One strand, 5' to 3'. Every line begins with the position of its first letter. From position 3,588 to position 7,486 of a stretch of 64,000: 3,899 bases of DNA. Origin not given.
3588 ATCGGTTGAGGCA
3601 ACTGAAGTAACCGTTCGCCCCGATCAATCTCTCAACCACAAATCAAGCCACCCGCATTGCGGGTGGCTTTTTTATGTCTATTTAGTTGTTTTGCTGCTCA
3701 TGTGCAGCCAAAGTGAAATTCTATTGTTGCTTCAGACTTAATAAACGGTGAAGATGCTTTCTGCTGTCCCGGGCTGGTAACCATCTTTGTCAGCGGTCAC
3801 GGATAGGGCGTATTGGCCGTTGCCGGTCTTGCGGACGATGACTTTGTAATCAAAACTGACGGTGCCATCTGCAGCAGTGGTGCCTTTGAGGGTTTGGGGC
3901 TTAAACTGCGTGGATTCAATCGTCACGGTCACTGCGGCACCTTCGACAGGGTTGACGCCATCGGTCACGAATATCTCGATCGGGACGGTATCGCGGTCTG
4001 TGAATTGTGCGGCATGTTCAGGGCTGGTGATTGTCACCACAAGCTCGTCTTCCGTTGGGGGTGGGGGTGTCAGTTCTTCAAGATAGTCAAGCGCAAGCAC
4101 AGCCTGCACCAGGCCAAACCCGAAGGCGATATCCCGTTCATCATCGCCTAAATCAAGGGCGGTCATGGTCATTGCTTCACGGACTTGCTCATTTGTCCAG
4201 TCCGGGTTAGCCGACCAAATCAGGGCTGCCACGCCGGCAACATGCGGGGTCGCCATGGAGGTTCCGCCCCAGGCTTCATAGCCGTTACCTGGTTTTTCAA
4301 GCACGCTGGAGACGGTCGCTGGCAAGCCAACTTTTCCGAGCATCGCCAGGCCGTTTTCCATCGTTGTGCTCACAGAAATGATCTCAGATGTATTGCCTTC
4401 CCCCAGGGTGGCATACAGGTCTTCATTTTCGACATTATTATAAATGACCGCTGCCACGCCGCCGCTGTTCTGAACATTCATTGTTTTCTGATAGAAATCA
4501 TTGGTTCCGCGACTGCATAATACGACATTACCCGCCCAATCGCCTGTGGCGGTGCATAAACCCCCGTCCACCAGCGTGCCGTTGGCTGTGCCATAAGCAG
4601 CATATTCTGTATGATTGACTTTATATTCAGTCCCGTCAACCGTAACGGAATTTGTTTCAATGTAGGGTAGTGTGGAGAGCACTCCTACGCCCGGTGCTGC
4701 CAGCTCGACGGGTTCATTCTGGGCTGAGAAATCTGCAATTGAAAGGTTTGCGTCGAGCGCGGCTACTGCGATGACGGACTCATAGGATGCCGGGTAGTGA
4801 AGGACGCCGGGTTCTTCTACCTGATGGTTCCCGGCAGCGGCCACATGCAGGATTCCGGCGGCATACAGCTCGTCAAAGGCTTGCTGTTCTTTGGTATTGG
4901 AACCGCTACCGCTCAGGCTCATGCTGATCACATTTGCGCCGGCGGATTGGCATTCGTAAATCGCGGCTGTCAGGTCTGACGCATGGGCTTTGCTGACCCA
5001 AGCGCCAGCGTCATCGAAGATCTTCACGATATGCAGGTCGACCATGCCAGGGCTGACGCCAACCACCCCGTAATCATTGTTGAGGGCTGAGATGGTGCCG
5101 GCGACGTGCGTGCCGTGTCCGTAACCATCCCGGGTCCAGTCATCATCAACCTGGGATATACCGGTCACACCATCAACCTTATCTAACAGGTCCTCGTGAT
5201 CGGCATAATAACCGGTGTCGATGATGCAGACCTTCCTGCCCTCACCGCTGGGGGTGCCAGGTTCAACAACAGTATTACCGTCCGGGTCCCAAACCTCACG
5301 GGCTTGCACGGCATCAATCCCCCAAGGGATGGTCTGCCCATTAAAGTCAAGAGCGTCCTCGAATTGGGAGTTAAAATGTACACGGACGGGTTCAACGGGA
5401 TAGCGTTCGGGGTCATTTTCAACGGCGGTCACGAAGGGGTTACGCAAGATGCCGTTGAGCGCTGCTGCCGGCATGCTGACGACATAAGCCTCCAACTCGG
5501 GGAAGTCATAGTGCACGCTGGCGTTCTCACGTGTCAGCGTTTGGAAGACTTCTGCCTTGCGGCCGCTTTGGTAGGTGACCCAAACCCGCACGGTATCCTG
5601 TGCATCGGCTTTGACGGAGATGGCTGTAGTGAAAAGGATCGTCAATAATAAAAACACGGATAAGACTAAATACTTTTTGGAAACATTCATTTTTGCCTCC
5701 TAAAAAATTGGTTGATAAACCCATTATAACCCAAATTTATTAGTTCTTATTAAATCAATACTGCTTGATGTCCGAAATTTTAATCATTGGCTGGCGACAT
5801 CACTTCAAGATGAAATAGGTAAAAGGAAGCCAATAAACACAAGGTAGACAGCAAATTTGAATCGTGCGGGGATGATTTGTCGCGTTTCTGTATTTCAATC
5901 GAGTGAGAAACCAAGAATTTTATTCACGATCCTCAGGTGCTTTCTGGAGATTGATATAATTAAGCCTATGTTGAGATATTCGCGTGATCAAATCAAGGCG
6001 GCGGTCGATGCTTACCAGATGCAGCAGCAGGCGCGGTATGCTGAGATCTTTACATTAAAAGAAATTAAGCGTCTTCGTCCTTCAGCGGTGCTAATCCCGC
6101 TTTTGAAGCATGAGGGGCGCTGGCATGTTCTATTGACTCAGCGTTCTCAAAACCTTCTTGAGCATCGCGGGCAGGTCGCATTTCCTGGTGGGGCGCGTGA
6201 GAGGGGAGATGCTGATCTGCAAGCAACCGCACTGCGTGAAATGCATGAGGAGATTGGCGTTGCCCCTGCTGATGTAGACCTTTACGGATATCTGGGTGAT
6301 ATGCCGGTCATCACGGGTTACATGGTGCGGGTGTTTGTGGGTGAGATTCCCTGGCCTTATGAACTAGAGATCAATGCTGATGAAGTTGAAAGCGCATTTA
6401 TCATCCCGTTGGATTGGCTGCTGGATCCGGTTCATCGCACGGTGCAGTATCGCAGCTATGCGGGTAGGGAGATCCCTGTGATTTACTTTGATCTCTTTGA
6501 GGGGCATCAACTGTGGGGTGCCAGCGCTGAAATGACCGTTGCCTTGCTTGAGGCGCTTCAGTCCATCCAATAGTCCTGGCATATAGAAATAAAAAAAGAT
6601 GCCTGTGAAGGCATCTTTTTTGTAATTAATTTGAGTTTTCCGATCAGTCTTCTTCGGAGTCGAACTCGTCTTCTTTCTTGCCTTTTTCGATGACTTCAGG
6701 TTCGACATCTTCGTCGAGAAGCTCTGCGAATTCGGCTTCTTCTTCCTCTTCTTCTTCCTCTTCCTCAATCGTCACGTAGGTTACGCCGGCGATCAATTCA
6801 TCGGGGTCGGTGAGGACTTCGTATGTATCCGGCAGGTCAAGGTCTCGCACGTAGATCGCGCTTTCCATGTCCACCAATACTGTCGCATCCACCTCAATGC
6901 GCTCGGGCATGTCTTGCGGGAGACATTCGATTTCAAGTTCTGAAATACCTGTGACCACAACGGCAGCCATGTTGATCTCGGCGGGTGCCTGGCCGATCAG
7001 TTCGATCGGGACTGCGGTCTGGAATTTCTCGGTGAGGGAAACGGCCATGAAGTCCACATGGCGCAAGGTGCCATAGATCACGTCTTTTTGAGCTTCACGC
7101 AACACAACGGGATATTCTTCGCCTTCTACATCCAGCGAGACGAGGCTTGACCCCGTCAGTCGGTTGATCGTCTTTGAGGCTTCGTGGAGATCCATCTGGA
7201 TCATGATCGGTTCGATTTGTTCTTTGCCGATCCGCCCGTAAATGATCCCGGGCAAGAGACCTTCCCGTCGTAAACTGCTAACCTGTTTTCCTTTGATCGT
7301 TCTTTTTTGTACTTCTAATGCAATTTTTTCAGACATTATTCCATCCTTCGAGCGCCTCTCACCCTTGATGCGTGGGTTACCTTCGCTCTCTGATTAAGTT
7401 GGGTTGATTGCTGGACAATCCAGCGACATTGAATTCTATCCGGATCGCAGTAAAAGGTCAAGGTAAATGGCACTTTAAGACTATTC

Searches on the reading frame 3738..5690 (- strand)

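Call 38: search_protein_families(library=pfam, proteins=[window:3738-5690:-], max_evalue=0.00001)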
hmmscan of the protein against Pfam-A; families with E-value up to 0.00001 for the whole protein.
window:3738-5690:- (650 aa): 2 families
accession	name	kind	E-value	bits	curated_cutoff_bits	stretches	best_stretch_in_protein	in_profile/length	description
PF00082.27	Peptidase_S8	-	5.2e-46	157.7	21.8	2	149-364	1-234/288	Subtilase family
PF02225.27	PA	-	8.7e-13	48.6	23.9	1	371-449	3-94/95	PA domain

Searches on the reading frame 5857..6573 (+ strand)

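Call 38: search_protein_families(library=pfam, proteins=[window:5857-6573:+], max_evalue=0.00001)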
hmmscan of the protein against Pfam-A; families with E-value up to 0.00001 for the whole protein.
window:5857-6573:+ (238 aa): 1 family
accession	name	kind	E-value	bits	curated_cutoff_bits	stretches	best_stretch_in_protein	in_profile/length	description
PF00293.34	NUDIX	-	7.3e-15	55.6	21.1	1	74-195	2-125/134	NUDIX domain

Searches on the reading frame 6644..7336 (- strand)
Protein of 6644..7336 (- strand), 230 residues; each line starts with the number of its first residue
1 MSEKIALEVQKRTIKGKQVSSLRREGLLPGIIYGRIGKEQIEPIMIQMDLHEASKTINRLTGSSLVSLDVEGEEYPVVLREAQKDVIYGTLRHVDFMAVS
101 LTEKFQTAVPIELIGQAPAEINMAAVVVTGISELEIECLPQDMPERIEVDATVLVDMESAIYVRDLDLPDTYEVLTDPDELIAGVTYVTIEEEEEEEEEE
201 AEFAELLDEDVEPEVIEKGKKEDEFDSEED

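Call 38: search_protein_families(library=pfam, proteins=[window:6644-7336:-], max_evalue=0.00001)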
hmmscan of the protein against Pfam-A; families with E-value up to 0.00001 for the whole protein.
window:6644-7336:- (230 aa): 2 families
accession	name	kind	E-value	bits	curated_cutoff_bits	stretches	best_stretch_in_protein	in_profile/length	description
PF14693.11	Ribosomal_TL5_C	-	3.2e-18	66.3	27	1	105-186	2-81/84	Ribosomal protein TL5, C-terminal domain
PF01386.24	Ribosomal_L25p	-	3.6e-17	63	23.6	1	7-96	1-82/82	Ribosomal L25p family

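Call 58: find_homologous_proteins(query=window:6644-7336:-, max_evalue=1e-20)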
Query window:6644-7336:- (230 aa): 844 proteins with E <= 1e-20 among 1631 candidates; the best 120 are listed.
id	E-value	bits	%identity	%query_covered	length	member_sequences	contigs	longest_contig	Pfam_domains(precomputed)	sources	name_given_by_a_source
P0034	2.8e-136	470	100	100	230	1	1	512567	PF14693.12,PF01386.25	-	-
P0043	7.6e-120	416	87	96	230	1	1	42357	PF14693.12,PF01386.25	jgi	jgi:large subunit ribosomal protein L25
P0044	1.1e-119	416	87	100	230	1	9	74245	PF14693.12,PF01386.25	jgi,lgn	jgi:large subunit ribosomal protein L25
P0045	1.9e-119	415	87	96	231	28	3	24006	PF14693.12,PF01386.25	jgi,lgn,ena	-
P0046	9.9e-119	413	86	94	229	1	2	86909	PF14693.12,PF01386.25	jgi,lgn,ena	-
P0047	2.7e-118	411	86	99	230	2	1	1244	PF14693.12,PF01386.25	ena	-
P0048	6.0e-118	410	88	99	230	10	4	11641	PF14693.12,PF01386.25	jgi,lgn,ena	-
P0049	3.0e-116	405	83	96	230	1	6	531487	PF14693.12,PF01386.25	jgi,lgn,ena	-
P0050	4.8e-116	404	85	94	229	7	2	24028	PF14693.12,PF01386.25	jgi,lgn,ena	-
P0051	1.4e-115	402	86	94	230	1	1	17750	PF14693.12,PF01386.25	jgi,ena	-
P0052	2.6e-115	402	83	100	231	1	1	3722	PF14693.12,PF01386.25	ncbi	-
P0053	2.6e-115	402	81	100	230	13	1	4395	PF14693.12,PF01386.25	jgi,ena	jgi:large subunit ribosomal protein L25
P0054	3.4e-115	401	83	96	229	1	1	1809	PF14693.12,PF01386.25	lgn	-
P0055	3.5e-115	401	82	100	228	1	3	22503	PF14693.12,PF01386.25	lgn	-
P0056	1.3e-114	399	81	100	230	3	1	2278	PF14693.12,PF01386.25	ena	-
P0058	1.7e-114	399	85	96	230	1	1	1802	PF14693.12,PF01386.25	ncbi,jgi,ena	ncbi:MAG: 50S ribosomal protein L25 [Anaerolineales bacterium]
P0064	1.1e-113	396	82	100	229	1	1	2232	PF14693.12,PF01386.25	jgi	jgi:large subunit ribosomal protein L25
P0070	2.4e-113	395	84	96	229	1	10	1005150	PF14693.12,PF01386.25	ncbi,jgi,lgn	jgi:large subunit ribosomal protein L25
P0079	9.2e-113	393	81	96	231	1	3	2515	PF14693.12,PF01386.25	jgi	jgi:large subunit ribosomal protein L25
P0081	1.2e-112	393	85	96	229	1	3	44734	PF14693.12,PF01386.25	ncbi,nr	ncbi:MAG: 50S ribosomal protein L25 [Brevefilum sp.]|nr:50S ribosomal protein L25 [Brevefilum sp.] M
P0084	2.0e-112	392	83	96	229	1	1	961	PF14693.12,PF01386.25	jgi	jgi:large subunit ribosomal protein L25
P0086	2.2e-112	392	82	83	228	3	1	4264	PF14693.12,PF01386.25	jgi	jgi:large subunit ribosomal protein L25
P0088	2.5e-112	392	84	96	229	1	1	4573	PF14693.12,PF01386.25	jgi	jgi:large subunit ribosomal protein L25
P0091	2.9e-112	392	81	100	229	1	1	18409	PF14693.12,PF01386.25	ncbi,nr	ncbi:MAG: 50S ribosomal protein L25 [Chloroflexota bacterium]|nr:50S ribosomal protein L25 [Chlorofl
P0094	5.3e-112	391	81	96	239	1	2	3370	PF14693.12,PF01386.25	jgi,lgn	jgi:large subunit ribosomal protein L25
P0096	6.9e-112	390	85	83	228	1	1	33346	PF14693.12,PF01386.25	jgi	jgi:large subunit ribosomal protein L25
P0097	7.3e-112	390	84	83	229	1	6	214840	PF14693.12,PF01386.25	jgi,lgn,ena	jgi:large subunit ribosomal protein L25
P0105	1.7e-111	389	79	99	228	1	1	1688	PF14693.12,PF01386.25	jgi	jgi:large subunit ribosomal protein L25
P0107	1.9e-111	389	79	99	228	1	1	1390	PF14693.12,PF01386.25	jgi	jgi:large subunit ribosomal protein L25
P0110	2.0e-111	389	82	93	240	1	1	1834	PF14693.12,PF01386.25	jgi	jgi:large subunit ribosomal protein L25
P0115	4.9e-111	388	85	96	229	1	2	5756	PF14693.12,PF01386.25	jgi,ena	jgi:large subunit ribosomal protein L25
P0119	9.7e-111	387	79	100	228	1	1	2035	PF14693.12,PF01386.25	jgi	jgi:large subunit ribosomal protein L25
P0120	1.0e-110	387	84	96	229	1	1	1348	PF14693.12,PF01386.25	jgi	jgi:large subunit ribosomal protein L25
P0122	1.3e-110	386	81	96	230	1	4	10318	PF14693.12,PF01386.25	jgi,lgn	jgi:large subunit ribosomal protein L25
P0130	4.4e-110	384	82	96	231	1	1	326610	PF14693.12,PF01386.25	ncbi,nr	ncbi:50S ribosomal protein L25 [bacterium]|nr:50S ribosomal protein L25 [bacterium]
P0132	1.2e-109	383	81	100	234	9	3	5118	PF14693.12,PF01386.25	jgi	jgi:large subunit ribosomal protein L25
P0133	1.6e-109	383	79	100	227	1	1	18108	PF14693.12,PF01386.25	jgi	jgi:large subunit ribosomal protein L25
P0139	3.7e-109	381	79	94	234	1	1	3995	PF14693.12,PF01386.25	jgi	jgi:large subunit ribosomal protein L25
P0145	7.9e-109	380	77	95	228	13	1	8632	PF14693.12,PF01386.25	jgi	jgi:large subunit ribosomal protein L25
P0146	7.9e-109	380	78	83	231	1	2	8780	PF14693.12,PF01386.25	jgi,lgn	jgi:large subunit ribosomal protein L25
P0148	9.3e-109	380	78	83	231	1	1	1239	PF14693.12,PF01386.25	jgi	jgi:large subunit ribosomal protein L25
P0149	9.4e-109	380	78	83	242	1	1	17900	PF14693.12,PF01386.25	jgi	jgi:large subunit ribosomal protein L25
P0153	1.2e-108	380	77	100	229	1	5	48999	PF14693.12,PF01386.25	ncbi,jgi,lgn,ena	jgi:large subunit ribosomal protein L25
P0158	2.8e-108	379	79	96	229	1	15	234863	PF14693.12,PF01386.25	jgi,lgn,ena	jgi:large subunit ribosomal protein L25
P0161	3.7e-108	378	79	94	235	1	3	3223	PF14693.12,PF01386.25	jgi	jgi:large subunit ribosomal protein L25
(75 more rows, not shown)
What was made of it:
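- Tried and rejected: Taxonomy came from L25 homologues instead (call 58).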
